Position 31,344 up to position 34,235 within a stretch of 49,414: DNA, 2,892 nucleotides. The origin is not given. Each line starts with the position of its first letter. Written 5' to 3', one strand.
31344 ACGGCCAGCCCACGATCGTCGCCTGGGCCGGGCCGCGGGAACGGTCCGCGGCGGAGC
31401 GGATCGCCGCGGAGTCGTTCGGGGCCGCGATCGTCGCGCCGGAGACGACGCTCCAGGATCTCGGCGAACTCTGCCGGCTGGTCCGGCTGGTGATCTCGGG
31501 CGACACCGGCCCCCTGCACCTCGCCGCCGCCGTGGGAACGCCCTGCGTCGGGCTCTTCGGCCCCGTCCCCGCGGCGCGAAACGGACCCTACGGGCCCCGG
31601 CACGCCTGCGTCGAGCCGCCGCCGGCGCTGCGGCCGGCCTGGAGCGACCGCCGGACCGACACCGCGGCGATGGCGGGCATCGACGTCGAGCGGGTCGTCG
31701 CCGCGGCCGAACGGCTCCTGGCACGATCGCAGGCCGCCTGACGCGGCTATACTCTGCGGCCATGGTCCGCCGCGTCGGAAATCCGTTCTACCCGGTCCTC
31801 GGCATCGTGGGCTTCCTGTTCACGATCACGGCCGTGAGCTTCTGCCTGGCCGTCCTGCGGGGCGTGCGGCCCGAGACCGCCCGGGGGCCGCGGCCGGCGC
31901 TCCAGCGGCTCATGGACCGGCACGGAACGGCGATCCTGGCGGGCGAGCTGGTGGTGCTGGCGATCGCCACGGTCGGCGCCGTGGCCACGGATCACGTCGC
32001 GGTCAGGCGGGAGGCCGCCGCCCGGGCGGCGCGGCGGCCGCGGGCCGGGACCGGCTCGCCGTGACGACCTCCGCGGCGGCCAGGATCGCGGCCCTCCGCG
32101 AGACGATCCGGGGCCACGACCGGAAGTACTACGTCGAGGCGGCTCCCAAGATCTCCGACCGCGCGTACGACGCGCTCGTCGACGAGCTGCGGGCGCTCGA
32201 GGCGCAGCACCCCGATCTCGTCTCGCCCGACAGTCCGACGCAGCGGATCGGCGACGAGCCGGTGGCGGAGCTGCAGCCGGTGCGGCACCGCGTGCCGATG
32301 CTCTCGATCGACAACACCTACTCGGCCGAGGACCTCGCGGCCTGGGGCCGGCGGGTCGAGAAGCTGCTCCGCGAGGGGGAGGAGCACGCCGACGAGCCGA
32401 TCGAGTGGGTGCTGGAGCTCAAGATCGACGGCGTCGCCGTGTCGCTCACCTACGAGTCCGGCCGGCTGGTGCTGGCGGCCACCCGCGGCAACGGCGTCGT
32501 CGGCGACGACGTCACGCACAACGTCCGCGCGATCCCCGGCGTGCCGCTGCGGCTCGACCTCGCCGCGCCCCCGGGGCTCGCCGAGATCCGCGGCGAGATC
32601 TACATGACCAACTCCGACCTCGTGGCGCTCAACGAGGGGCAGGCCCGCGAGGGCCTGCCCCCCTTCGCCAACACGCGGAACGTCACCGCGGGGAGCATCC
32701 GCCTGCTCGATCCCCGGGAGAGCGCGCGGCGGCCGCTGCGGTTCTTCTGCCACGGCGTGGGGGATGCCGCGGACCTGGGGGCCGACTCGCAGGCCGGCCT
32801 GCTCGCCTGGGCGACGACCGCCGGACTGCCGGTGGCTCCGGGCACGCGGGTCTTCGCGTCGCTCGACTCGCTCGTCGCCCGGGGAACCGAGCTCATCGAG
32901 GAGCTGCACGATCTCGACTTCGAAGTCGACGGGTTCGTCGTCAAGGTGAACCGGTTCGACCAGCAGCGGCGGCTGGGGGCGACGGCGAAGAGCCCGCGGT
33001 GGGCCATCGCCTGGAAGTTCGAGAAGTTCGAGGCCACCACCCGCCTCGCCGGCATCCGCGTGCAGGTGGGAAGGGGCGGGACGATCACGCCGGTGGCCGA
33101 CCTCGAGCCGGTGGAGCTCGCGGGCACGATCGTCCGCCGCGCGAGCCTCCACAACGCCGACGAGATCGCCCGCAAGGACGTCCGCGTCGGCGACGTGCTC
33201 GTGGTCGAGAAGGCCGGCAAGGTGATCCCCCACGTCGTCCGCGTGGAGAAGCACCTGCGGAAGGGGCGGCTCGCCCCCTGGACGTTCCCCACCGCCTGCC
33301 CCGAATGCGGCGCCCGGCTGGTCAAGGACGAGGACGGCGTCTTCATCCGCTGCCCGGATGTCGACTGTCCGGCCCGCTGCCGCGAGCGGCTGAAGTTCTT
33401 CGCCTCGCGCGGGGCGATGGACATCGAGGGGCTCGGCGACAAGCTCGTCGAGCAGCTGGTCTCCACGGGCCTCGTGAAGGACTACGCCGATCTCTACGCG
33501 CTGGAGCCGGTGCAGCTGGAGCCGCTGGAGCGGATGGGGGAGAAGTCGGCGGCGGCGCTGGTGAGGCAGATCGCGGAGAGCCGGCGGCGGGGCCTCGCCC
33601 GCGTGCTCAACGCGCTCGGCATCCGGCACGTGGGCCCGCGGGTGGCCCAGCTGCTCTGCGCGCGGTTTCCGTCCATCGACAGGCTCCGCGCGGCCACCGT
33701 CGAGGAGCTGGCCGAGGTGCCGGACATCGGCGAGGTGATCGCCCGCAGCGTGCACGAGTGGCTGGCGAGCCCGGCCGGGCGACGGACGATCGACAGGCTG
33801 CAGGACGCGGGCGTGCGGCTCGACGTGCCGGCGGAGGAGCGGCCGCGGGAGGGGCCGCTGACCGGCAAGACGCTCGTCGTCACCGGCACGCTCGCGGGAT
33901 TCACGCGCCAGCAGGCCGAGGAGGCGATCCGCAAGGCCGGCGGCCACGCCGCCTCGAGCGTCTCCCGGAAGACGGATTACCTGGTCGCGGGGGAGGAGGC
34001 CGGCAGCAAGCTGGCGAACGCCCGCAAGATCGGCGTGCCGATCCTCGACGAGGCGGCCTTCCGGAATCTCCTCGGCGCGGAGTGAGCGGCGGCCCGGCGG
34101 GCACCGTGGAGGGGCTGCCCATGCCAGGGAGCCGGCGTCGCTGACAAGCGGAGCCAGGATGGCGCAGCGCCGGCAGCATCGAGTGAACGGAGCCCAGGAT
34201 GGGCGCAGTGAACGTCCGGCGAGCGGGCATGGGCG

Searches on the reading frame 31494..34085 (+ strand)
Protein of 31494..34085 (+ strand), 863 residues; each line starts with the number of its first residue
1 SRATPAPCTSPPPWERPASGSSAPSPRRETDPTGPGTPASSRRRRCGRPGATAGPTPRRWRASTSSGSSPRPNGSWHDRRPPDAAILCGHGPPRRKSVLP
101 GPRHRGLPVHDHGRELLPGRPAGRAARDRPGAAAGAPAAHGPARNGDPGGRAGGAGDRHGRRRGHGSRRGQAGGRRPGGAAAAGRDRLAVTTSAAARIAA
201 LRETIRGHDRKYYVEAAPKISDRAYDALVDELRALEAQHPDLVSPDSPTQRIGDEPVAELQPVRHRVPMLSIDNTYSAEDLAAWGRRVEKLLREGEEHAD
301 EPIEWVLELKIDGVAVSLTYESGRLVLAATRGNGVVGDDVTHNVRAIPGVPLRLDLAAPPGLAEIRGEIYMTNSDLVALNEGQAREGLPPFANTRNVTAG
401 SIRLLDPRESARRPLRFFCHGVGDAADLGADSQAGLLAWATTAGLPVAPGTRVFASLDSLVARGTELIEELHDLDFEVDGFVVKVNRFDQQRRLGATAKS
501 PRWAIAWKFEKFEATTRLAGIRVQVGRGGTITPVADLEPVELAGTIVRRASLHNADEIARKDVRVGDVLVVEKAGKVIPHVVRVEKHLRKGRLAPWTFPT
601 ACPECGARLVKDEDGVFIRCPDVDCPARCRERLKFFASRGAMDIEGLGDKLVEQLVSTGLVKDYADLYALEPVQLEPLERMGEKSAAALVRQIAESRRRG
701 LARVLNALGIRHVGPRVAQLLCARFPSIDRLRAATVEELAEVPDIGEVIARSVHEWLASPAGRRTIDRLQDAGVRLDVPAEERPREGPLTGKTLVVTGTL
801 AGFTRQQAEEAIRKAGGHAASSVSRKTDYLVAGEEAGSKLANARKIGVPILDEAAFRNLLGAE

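Call 12: search_protein_families(library=pfam, proteins=[window:31494-34085:+], max_evalue=0.001)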
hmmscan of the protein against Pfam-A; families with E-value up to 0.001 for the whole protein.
window:31494-34085:+ (863 aa): 8 families
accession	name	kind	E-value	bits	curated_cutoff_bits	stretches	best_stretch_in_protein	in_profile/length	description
PF01653.23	DNA_ligase_aden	-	6.7e-79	265.4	27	1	258-510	2-251/253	NAD-dependent DNA ligase adenylation domain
PF03120.22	DNA_ligase_OB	-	2.8e-30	104.4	32.9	1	515-591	1-77/79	NAD-dependent DNA ligase OB-fold domain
PF12826.13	HHH_2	-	4.4e-23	81.7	27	1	703-766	1-64/64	Helix-hairpin-helix motif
PF14520.12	HHH_5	-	8.8e-15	55.4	27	2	708-753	5-51/57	Helix-hairpin-helix domain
PF00533.33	BRCT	-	4.3e-10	40.1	21.3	1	785-855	2-73/78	BRCA1 C Terminus (BRCT) domain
PF03119.21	DNA_ligase_ZBD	-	6.6e-08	32.7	25.8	1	602-627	2-27/27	NAD-dependent DNA ligase C4 zinc finger domain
PF00633.29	HHH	-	1e-06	28.7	24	1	727-755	1-29/30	Helix-hairpin-helix motif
PF22745.1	Nlig-Ia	-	8.2e-05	23.6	27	1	195-244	3-52/92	DNA ligase-like, N-terminal NAD+-binding domain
